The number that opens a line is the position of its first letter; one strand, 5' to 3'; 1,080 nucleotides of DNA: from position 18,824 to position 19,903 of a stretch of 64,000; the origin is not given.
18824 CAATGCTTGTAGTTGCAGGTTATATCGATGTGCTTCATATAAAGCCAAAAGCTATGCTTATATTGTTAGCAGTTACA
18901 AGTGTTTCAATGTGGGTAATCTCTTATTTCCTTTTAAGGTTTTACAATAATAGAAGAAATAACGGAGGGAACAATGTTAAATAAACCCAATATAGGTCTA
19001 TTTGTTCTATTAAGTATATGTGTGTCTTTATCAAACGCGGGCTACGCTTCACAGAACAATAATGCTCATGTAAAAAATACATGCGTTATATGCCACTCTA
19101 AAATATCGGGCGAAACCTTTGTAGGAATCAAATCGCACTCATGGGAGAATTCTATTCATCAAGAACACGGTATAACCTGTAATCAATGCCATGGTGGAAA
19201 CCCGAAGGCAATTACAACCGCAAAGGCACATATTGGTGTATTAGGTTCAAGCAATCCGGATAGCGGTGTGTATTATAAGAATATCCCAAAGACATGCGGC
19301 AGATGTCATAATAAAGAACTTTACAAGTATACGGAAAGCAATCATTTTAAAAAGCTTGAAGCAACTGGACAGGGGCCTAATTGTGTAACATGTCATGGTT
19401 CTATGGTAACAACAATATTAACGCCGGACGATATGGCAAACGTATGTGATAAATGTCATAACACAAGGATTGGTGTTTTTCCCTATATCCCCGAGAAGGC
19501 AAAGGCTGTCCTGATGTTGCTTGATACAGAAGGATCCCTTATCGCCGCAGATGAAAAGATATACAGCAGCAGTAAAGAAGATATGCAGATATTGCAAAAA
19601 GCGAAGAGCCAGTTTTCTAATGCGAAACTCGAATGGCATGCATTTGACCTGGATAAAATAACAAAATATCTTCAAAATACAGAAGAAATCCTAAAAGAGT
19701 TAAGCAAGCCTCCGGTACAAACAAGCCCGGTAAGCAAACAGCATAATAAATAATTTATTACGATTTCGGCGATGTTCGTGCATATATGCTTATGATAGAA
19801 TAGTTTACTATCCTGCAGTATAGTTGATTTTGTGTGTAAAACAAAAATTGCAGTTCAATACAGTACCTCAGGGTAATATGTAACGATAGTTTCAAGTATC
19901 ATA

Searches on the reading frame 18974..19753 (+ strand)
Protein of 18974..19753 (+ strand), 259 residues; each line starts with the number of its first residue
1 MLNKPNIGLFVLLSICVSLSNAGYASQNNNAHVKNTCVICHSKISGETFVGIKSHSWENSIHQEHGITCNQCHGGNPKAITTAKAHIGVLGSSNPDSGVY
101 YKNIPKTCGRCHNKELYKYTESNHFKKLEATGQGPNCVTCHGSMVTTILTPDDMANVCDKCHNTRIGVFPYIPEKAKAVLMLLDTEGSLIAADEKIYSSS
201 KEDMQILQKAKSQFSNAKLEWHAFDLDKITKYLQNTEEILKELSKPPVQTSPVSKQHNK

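Call 3: search_protein_families(library=pfam, proteins=[window:18974-19753:+], max_evalue=0.1)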
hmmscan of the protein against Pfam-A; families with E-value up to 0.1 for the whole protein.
window:18974-19753:+ (259 aa): 8 families
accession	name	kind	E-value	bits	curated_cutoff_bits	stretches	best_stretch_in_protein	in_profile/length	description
PF14522.11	Cytochrome_C7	-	1.2e-09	38.3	24.8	2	105-163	13-67/67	Cytochrome c7 and related cytochrome c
PF22113.1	Mtrc-MtrF_II-IV_dom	-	8.5e-06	25.8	30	1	28-144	23-166/176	Outer membrane cytochrome MtrC/MtrF-like, domains II/IV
PF14537.11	Cytochrom_c3_2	-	0.00027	21.8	25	1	61-163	1-79/79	Cytochrome c3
PF13435.11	Cytochrome_C554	-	0.0003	22.1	20.8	0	107-130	1-24/84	Cytochrome c554 and c-prime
PF03264.19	Cytochrom_NNT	-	0.0081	16.3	24.1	1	81-141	12-72/174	NapC/NirT cytochrome c family, N-terminal region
PF02085.21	Cytochrom_CIII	-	0.036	14.9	22.9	0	62-162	25-101/101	Class III cytochrome C family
PF14616.11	Rua1_C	-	0.039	14.7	27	0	28-115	17-71/122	Transcription regulator Rua1, C-terminal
PF14169.11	YdjO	-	0.08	13.1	27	0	16-47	21-52/59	Cold-inducible protein YdjO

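Call 4: search_protein_families(library=ncbifam, proteins=[window:18974-19753:+], max_evalue=0.1)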
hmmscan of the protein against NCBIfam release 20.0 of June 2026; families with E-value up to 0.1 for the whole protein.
window:18974-19753:+ (259 aa): 9 families
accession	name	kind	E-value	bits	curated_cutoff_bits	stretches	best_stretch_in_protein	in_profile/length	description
NF040943.1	cytoc3_ExtM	equivalog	4.2e-08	32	800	1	19-120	7-87/599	selenite/tellurite reduction operon c-type cytochrome ExtM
TIGR03508.1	decahem_SO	subfamily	7.1e-08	32.2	192.2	2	34-163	2-125/258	DmsE family decaheme c-type cytochrome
TIGR03153.1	cytochr_NrfH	equivalog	0.00074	19.6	134.2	1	136-163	104-134/138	cytochrome c nitrite reductase small subunit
TIGR04257.1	nanowire_3heme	domain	0.0018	18.4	40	1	106-163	24-75/75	c(7)-type cytochrome triheme domain-containing protein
NF045713.1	CxxCH_16_HmcA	equivalog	0.0076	14.9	400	1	16-165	114-255/541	sulfate respiration complex hexadecaheme cytochrome HmcA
TIGR03146.1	cyt_nit_nrfB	equivalog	0.03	14.6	166.6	1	103-144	9-50/145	cytochrome c nitrite reductase pentaheme subunit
TIGR01904.2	GSu_C4xC__C2xCH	domain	0.04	13.7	27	0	23-84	12-68/73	CxxxxCH/CxxCH domain c-type cytochrome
NF005381.0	PRK06924.1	equivalog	0.049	13.2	258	0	188-245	20-76/251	(S)-benzoin forming benzil reductase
NF041198.1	UshA_like_PCGU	equivalog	0.063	11.8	275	0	106-163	409-480/519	UshA-like (seleno)protein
